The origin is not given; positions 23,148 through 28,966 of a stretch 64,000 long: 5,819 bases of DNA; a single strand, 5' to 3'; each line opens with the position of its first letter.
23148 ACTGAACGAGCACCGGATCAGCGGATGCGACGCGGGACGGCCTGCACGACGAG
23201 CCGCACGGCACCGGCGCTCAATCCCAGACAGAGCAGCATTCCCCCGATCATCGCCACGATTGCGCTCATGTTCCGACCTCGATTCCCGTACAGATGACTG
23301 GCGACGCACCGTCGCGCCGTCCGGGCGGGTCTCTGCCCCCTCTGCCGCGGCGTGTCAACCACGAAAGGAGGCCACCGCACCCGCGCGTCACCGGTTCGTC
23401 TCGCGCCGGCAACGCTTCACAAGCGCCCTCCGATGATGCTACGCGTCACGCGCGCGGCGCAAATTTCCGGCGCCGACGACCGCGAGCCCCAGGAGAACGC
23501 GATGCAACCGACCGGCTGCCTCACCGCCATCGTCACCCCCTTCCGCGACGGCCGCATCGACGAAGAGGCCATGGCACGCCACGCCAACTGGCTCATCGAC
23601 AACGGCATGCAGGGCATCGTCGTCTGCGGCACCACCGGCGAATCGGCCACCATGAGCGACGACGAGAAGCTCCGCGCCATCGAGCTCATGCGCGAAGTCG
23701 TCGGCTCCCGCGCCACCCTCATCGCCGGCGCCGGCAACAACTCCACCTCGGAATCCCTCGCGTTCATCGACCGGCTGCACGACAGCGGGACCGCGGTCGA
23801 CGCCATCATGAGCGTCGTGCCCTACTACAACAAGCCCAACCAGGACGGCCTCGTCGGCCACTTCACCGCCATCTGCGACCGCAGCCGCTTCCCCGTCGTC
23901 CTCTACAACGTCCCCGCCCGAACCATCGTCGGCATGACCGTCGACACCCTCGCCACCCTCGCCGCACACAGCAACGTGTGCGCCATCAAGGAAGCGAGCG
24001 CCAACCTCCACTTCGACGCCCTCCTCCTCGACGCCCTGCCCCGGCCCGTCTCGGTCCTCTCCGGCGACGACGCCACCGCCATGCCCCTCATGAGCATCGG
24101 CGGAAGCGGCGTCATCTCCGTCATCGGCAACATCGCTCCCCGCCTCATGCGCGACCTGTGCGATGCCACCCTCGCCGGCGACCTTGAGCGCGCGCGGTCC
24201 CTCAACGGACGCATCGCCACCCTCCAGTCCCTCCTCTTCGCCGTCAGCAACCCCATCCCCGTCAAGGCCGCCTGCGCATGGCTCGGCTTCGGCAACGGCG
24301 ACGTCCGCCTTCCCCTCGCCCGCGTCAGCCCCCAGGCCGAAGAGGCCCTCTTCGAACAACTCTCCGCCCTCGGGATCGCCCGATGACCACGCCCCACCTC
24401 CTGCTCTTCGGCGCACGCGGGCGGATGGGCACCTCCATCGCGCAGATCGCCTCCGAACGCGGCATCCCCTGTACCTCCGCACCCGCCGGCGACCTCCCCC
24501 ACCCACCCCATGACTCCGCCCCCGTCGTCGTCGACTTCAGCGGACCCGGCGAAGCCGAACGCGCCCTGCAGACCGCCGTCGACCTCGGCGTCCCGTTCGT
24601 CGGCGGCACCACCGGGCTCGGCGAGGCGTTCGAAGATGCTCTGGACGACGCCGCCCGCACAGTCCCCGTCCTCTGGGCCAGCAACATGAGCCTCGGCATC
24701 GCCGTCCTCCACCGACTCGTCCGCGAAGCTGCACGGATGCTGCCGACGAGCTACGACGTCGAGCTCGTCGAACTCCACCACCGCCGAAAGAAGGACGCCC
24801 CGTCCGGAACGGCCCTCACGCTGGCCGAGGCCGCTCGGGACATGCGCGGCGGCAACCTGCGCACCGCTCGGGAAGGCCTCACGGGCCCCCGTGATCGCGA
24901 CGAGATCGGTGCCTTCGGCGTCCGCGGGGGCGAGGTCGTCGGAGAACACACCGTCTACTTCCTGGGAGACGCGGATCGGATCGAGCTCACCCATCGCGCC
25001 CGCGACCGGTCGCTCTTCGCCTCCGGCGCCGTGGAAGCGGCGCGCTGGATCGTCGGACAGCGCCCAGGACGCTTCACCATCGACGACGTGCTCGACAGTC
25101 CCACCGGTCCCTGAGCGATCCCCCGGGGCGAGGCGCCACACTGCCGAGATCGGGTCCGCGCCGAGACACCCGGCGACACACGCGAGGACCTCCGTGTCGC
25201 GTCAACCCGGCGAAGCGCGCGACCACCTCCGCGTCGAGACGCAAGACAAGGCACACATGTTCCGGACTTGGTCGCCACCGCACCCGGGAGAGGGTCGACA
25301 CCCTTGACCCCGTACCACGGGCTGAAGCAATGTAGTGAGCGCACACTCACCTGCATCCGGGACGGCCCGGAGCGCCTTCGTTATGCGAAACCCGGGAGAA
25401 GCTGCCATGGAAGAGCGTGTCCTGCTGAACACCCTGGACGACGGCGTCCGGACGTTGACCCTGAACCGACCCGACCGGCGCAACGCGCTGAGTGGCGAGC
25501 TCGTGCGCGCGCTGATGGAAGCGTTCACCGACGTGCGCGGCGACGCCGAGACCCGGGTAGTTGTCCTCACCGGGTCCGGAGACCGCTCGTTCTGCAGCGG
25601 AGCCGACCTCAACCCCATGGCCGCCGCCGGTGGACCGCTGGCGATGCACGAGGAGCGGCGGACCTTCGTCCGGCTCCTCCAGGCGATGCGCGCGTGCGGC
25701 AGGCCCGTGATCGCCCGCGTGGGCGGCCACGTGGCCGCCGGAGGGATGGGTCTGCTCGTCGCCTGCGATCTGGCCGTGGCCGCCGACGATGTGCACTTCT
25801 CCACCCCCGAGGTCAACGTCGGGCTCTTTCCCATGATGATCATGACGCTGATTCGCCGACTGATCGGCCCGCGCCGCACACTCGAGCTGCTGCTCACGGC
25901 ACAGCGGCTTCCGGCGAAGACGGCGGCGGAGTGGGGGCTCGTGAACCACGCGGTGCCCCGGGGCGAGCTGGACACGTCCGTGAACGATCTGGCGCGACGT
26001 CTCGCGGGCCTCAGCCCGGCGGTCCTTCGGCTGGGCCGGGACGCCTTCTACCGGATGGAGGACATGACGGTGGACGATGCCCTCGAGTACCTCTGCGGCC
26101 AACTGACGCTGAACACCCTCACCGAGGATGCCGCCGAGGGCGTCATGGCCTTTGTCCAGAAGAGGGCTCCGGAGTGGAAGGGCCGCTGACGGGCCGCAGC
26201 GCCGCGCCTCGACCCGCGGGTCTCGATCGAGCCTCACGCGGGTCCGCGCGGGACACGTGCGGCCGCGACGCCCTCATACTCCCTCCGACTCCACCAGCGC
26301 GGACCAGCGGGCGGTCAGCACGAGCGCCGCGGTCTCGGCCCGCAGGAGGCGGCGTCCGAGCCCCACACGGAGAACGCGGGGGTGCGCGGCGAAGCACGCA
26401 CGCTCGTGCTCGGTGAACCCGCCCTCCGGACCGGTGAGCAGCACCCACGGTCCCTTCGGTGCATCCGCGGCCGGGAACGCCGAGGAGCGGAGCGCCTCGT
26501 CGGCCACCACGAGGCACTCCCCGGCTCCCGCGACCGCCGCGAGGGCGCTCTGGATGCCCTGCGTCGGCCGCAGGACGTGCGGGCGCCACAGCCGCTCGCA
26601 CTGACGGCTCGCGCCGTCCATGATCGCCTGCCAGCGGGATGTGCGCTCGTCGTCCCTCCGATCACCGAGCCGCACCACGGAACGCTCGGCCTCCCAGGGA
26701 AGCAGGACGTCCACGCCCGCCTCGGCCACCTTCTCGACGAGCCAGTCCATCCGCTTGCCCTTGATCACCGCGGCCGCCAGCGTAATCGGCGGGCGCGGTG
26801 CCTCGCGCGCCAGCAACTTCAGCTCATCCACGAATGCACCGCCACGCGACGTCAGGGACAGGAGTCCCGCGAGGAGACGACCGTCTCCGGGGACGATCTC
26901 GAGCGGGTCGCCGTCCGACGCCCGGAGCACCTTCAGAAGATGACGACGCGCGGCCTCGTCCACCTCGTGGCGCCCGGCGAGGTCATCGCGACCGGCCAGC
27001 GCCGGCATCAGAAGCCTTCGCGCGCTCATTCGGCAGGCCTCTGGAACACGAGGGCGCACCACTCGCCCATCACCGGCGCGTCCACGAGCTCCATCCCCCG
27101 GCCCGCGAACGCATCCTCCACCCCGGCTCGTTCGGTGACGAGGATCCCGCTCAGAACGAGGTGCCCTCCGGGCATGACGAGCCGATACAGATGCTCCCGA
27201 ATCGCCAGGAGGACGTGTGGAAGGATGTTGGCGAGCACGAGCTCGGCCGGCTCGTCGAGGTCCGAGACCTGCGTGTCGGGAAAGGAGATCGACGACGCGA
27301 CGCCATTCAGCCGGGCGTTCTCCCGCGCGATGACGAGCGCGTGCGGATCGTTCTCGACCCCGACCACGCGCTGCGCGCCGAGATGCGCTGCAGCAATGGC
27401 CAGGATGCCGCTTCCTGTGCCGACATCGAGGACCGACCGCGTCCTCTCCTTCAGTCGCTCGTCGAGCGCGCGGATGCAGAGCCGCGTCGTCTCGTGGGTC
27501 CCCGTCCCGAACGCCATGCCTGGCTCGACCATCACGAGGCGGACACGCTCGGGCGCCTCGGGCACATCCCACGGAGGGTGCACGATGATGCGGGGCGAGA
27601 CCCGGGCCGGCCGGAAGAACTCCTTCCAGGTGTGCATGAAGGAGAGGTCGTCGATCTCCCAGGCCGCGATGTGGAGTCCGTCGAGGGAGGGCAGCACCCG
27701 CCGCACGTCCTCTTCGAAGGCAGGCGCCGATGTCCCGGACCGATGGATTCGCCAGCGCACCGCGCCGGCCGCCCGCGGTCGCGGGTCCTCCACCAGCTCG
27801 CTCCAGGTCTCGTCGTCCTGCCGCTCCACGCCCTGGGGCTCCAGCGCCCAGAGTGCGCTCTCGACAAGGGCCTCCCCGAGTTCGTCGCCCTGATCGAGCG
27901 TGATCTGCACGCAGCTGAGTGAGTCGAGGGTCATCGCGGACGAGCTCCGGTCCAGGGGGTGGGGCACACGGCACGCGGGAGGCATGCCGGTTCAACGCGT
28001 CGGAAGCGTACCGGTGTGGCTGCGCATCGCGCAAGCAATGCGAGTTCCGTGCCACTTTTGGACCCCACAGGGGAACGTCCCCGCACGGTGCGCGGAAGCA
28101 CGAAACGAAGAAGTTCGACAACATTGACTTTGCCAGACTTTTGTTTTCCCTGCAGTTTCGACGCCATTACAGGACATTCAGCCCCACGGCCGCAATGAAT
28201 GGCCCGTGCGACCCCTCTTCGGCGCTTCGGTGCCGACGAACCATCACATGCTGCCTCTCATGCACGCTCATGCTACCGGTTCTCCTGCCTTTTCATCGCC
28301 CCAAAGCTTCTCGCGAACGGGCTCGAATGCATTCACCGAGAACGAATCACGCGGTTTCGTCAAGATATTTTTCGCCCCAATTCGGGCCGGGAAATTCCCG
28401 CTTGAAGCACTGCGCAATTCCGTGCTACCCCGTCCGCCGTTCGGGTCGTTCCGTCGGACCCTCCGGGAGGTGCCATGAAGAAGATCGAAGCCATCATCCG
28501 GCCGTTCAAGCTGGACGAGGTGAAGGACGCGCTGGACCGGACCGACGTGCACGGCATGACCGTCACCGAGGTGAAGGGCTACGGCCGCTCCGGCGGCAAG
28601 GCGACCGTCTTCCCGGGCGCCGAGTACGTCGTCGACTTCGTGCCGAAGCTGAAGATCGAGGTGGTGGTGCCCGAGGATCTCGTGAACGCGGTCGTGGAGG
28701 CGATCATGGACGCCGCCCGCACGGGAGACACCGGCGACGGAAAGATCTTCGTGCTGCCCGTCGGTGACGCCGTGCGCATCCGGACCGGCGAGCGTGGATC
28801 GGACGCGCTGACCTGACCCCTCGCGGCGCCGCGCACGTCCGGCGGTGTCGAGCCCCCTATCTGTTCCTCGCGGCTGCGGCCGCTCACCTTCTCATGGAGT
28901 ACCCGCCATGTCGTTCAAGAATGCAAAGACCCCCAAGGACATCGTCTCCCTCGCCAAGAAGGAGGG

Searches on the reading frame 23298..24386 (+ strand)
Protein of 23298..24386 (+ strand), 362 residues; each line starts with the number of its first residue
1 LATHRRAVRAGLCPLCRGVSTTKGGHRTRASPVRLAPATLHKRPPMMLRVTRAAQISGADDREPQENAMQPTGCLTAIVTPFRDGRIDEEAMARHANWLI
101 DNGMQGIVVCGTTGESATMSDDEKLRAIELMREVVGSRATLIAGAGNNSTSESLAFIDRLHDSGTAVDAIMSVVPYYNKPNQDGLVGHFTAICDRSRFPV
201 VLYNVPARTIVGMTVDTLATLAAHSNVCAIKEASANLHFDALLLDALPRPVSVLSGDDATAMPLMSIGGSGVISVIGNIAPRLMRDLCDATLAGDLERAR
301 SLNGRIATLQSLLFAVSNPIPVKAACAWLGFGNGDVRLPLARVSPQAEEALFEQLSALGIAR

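Call 75: search_protein_families(library=pfam, proteins=[window:23298-24386:+], max_evalue=0.00001)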
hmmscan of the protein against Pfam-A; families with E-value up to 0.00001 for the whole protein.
window:23298-24386:+ (362 aa): 1 family
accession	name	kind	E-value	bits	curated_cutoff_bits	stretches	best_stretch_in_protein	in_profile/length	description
PF00701.28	DHDPS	-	1.8e-78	263.6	22.1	1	71-357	2-288/289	Dihydrodipicolinate synthetase family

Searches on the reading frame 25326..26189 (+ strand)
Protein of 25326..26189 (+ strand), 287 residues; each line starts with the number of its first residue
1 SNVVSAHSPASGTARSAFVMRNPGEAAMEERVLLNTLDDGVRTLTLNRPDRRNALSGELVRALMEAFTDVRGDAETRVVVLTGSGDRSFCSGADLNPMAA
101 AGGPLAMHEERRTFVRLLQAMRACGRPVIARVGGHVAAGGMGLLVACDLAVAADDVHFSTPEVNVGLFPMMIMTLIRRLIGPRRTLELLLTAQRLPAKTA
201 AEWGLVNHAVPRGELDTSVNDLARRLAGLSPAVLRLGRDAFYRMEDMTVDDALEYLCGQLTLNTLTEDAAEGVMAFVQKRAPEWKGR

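Call 75: search_protein_families(library=pfam, proteins=[window:25326-26189:+], max_evalue=0.00001)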
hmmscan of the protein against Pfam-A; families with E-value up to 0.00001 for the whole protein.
window:25326-26189:+ (287 aa): 2 families
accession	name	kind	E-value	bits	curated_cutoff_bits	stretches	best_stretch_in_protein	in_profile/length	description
PF00378.25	ECH_1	-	7.2e-53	179.9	27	1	39-286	4-250/251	Enoyl-CoA hydratase/isomerase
PF16113.10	ECH_2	-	3.1e-33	116.1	27.2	1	41-224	1-186/335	Enoyl-CoA hydratase/isomerase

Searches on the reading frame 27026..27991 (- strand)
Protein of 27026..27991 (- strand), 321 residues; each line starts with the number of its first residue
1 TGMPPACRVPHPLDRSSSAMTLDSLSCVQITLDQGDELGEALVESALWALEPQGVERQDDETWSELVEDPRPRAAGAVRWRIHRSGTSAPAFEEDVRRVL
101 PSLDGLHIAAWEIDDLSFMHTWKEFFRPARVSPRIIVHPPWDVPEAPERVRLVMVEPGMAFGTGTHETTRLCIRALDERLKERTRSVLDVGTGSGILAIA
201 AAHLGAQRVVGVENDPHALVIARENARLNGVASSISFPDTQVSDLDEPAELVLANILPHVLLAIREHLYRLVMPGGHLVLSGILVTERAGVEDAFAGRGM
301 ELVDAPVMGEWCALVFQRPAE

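Call 75: search_protein_families(library=pfam, proteins=[window:27026-27991:-], max_evalue=0.00001)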
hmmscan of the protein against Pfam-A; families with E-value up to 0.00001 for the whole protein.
window:27026-27991:- (321 aa): 7 families
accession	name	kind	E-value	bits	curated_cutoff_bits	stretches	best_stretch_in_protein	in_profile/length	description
PF06325.19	PrmA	-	3.2e-63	214.4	22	1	94-318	73-295/296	Ribosomal protein L11 methyltransferase (PrmA)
PF13649.12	Methyltransf_25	-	4.3e-09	37.4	27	1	187-276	1-97/97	Methyltransferase domain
PF05175.20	MTS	-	8.5e-09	35.7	23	1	167-255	18-105/170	Methyltransferase small domain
PF13847.12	Methyltransf_31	-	8.1e-08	32.5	27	1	185-255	5-81/145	Methyltransferase domain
PF02475.24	TRM5-TYW2_MTfase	-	4e-07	30.6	28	1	181-245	34-99/164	TRM5/TYW2 methyltransferase domain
PF13489.12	Methyltransf_23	-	1.7e-06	28.3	27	1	166-283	3-119/164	Methyltransferase domain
PF08241.18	Methyltransf_11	-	2.3e-06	28.6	21.2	1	188-280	1-95/95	Methyltransferase domain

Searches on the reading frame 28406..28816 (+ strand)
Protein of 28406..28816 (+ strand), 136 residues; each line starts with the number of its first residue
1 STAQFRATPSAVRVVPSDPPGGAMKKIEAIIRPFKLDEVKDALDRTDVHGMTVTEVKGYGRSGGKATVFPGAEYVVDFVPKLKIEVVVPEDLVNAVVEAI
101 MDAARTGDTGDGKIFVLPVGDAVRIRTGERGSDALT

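Call 76: search_protein_families(library=pfam, proteins=[window:28406-28816:+], max_evalue=0.00001)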
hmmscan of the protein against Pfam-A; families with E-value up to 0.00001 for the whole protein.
window:28406-28816:+ (136 aa): 1 family
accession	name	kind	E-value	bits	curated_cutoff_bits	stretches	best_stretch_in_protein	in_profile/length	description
PF00543.27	P-II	-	1.3e-33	115.8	25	1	24-129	1-102/102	Nitrogen regulatory protein P-II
